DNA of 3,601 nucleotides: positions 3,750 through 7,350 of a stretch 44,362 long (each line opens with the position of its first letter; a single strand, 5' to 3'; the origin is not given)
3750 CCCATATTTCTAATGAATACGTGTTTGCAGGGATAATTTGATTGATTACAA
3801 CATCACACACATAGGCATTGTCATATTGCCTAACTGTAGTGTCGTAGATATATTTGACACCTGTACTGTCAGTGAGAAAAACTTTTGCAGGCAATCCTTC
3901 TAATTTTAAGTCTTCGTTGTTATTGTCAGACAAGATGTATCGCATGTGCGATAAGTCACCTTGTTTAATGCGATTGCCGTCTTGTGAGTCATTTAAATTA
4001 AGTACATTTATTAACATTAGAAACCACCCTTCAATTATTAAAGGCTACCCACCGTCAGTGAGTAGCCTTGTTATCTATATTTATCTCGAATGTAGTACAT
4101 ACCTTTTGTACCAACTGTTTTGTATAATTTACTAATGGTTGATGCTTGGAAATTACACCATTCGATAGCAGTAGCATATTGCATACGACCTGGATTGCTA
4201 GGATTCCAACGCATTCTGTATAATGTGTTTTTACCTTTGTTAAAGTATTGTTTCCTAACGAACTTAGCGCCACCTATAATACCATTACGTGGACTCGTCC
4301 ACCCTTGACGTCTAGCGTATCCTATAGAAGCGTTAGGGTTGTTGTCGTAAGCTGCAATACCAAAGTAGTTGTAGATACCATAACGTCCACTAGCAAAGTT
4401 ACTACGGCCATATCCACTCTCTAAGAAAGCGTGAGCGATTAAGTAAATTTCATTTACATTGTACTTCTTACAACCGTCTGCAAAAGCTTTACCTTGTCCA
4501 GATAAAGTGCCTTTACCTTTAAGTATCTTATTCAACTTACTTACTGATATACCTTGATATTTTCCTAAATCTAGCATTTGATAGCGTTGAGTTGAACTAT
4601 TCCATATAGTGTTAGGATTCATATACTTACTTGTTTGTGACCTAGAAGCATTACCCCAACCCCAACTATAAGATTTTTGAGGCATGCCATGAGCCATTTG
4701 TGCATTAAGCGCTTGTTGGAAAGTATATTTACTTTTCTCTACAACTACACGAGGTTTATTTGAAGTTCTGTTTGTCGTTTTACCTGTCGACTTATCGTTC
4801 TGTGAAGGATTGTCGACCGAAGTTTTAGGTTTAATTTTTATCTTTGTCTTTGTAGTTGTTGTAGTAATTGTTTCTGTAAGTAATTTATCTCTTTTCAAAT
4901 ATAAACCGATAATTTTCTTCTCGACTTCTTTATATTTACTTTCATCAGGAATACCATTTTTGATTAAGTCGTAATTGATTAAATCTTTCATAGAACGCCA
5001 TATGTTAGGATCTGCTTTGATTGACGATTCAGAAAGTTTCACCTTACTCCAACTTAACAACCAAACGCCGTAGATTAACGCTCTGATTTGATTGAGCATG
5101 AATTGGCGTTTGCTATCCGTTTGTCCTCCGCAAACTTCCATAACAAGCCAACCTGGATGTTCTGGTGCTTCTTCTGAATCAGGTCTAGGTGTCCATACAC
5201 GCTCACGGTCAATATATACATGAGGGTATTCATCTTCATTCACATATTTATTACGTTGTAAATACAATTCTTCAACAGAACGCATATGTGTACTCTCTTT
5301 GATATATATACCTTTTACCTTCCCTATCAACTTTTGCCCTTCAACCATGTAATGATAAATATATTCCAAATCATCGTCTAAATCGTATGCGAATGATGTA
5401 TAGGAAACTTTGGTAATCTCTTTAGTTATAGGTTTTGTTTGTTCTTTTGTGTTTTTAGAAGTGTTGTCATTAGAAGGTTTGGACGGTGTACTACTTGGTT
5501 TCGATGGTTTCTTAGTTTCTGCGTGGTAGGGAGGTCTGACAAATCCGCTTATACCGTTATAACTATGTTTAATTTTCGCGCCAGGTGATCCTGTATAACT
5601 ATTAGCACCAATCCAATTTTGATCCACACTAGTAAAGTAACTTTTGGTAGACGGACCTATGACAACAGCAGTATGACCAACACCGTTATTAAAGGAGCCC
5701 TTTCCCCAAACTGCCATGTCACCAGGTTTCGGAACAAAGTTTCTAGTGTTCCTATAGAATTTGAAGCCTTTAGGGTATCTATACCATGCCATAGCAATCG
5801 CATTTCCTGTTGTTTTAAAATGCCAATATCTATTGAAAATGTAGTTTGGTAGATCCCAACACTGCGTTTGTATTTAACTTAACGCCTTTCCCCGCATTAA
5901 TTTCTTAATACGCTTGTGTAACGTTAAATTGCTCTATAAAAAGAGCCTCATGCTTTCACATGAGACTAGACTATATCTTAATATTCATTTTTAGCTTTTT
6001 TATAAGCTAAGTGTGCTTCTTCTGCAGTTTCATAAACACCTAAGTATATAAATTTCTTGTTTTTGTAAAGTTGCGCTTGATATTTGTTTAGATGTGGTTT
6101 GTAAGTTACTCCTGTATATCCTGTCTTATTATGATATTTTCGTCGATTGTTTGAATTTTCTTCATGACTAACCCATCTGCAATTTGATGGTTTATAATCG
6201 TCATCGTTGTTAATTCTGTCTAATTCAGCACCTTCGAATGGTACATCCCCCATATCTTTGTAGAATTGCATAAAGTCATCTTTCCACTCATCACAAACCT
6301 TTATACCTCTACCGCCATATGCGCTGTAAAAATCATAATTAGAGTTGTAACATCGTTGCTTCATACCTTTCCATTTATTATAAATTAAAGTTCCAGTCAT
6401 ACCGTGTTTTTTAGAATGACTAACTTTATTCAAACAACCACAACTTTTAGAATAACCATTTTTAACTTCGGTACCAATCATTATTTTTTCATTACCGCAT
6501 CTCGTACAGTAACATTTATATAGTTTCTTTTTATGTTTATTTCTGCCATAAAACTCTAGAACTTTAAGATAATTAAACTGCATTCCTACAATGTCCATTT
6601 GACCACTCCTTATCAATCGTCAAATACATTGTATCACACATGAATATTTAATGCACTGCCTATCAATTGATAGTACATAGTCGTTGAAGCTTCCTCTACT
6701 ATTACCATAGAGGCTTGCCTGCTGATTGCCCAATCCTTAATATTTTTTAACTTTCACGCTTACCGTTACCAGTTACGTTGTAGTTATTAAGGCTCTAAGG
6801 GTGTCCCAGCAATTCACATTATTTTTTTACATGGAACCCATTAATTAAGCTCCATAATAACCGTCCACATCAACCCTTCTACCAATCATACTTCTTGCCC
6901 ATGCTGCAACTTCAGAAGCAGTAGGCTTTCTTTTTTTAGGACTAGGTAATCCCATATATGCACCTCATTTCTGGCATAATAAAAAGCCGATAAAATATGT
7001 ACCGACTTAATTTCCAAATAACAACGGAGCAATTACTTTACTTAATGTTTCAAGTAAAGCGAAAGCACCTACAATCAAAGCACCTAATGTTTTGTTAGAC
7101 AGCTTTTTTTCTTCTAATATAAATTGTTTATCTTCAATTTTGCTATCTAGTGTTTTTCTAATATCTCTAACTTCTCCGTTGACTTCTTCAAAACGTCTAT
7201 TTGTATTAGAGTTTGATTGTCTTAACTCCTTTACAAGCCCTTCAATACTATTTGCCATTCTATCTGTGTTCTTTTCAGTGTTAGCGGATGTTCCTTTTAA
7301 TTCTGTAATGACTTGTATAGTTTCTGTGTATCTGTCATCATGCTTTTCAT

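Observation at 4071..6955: Group I-type intron with an HNH-AP2 homing endonuclease splitting the CHAP domain of the virion hydrolase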

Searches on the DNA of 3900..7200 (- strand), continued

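Call 22: get_annotated_region(hit=H34, flank=2500)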
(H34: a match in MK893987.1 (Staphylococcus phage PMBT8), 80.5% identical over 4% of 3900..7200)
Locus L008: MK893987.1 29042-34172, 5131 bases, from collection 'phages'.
description: Staphylococcus phage PMBT8, complete genome.
organism: Staphylococcus phage PMBT8 (NCBI taxid 2590894)
taxonomy: Viruses; Duplodnaviria; Heunggongvirae; Uroviricota; Caudoviricetes; Sextaecvirus
host: Staphylococcus hyicus 07/02 4A; source: piglet; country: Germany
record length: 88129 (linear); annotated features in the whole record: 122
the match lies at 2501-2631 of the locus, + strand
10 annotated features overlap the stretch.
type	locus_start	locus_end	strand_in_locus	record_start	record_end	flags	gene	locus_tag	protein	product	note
CDS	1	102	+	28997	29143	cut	-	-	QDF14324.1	hypothetical protein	-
CDS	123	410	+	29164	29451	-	-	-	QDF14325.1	hypothetical protein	-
CDS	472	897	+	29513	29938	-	-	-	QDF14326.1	hypothetical protein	-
CDS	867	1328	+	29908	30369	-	-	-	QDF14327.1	hypothetical protein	-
CDS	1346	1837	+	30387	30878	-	-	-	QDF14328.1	holin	-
CDS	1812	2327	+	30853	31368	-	-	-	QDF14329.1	N-acetylmuramoyl-L-alanine amidase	-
CDS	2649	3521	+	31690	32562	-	-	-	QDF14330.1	lysin N-acetylmuramoyl-L-alanine amidase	-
CDS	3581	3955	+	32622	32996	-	-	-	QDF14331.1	cold shock protein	phage cold shock protein (ACLAME 158)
CDS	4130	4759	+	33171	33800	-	-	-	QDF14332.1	hypothetical protein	-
CDS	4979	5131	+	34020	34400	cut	-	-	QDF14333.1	hypothetical protein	-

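Call 23: get_annotated_region(hit=H36, flank=2500)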
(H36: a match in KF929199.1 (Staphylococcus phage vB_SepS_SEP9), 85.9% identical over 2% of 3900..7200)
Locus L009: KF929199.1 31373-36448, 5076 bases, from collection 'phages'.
description: Staphylococcus phage vB_SepS_SEP9, complete genome.
organism: Staphylococcus phage vB_SepS_SEP9 (NCBI taxid 1434319)
taxonomy: Viruses; Duplodnaviria; Heunggongvirae; Uroviricota; Caudoviricetes; Sextaecvirus; Sextaecvirus SEP9
host: Staphylococcus epidermidis strain M129; source: waste water treatment plant - raw sewage; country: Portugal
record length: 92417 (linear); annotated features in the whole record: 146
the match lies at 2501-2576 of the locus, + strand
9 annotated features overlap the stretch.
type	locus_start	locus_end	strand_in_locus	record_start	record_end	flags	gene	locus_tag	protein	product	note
CDS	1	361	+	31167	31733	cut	-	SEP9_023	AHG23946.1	hypothetical protein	label: 023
CDS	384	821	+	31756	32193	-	-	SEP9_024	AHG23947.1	putative membrane protein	label: 024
CDS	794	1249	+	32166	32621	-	-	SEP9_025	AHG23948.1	putative membrane protein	label: 025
CDS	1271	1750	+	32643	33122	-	-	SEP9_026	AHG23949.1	holin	label: 026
regulatory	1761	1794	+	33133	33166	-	-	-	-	terminator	rho-independent terminator; discovered using ARNold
CDS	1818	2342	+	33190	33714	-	-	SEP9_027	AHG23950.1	hypothetical protein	label: 027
CDS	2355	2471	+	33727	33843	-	-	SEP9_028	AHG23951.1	hypothetical protein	label: 028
CDS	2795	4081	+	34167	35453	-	-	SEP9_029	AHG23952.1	endolysin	label: 029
CDS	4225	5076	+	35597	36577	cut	-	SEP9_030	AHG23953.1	recombinase/integrase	label: 030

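Call 27: search_rna_families(sources=[L003, L004, L008, L009], threshold=gathering, show_alignments=2)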
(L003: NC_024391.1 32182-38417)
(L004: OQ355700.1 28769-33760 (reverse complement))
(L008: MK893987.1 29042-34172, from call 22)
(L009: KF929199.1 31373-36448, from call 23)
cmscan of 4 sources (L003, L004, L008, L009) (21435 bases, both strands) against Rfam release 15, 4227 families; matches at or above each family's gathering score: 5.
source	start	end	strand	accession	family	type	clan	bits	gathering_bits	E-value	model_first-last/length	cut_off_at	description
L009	3637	3891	+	RF02897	S808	Gene; sRNA;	-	207.6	76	3.5e-54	1-255/255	no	Staphylococcus sRNA 808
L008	2289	2548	+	RF00028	Intron_gpI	Intron;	-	101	50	1.8e-25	1-253/253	no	Group I catalytic intron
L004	657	876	+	RF00028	Intron_gpI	Intron;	-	93.8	50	2.5e-23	1-253/253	no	Group I catalytic intron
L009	2433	2633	+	RF00028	Intron_gpI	Intron;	-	91.5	50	1.2e-22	1-253/253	no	Group I catalytic intron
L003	2764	3043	+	RF00028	Intron_gpI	Intron;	-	80.1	50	3.2e-19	1-253/253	no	Group I catalytic intron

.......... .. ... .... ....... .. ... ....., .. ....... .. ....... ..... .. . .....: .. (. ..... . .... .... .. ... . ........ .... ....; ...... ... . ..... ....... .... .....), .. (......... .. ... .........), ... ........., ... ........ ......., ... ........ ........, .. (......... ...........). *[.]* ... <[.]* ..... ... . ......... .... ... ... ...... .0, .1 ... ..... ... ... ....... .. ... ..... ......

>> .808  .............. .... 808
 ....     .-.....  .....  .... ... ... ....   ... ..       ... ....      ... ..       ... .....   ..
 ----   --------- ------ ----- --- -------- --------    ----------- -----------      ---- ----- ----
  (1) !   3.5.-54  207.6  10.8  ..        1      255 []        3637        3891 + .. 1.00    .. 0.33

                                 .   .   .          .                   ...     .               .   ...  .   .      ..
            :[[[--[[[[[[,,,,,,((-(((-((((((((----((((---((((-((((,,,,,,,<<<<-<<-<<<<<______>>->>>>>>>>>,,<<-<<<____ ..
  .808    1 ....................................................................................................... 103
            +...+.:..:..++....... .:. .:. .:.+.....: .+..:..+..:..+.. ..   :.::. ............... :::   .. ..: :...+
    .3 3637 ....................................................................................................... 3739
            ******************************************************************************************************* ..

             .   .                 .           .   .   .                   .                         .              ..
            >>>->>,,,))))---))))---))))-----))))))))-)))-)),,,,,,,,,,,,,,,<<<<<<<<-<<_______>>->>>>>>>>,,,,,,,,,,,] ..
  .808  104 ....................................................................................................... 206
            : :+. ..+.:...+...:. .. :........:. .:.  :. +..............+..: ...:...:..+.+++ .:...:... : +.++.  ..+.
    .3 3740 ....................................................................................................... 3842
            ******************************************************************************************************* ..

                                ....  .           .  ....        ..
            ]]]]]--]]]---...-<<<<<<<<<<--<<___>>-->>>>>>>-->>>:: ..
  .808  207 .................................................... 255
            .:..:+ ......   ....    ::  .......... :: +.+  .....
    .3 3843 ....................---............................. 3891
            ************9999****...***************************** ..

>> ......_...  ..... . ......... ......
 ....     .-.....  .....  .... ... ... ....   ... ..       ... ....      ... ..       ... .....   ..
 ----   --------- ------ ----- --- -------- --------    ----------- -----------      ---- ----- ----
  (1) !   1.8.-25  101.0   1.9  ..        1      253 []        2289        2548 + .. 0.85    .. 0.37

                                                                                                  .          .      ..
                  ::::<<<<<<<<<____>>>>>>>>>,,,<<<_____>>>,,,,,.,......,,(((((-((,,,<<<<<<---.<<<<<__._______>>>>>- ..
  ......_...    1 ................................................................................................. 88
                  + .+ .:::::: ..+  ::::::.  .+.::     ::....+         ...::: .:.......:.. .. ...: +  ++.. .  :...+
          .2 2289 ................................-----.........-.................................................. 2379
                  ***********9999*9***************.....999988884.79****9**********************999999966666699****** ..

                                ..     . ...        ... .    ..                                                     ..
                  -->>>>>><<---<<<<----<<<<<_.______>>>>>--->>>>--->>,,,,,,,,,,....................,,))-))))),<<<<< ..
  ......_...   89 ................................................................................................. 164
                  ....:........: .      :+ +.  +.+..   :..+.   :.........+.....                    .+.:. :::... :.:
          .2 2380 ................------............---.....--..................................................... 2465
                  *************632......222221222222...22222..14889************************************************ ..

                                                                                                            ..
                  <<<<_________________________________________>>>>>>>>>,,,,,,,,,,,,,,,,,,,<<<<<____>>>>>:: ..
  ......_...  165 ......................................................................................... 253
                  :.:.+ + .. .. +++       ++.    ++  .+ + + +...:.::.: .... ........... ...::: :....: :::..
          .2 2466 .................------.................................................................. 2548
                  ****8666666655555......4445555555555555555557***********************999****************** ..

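Call 33: get_annotated_region(hit=H31, flank=1500)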
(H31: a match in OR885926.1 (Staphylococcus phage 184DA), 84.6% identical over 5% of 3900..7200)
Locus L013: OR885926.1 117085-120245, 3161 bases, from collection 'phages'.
description: Staphylococcus phage 184DA, complete genome.
organism: Staphylococcus phage 184DA (NCBI taxid 3110532)
taxonomy: Viruses; Duplodnaviria; Heunggongvirae; Uroviricota; Caudoviricetes
host: Staphylococcus sp.; source: litter on a dairy farm; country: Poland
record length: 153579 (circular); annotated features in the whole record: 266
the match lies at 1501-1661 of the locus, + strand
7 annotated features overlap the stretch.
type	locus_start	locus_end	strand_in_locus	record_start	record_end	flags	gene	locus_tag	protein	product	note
CDS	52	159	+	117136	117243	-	-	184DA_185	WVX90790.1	hypothetical protein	-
CDS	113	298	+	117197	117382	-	-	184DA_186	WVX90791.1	hypothetical protein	-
CDS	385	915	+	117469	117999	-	-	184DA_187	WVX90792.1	holin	-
CDS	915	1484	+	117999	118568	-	-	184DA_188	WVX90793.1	endolysin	-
CDS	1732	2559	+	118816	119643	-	-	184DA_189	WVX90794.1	HNH endonuclease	-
CDS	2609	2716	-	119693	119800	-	-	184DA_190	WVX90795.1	hypothetical protein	-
CDS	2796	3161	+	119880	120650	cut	-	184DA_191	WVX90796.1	endolysin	-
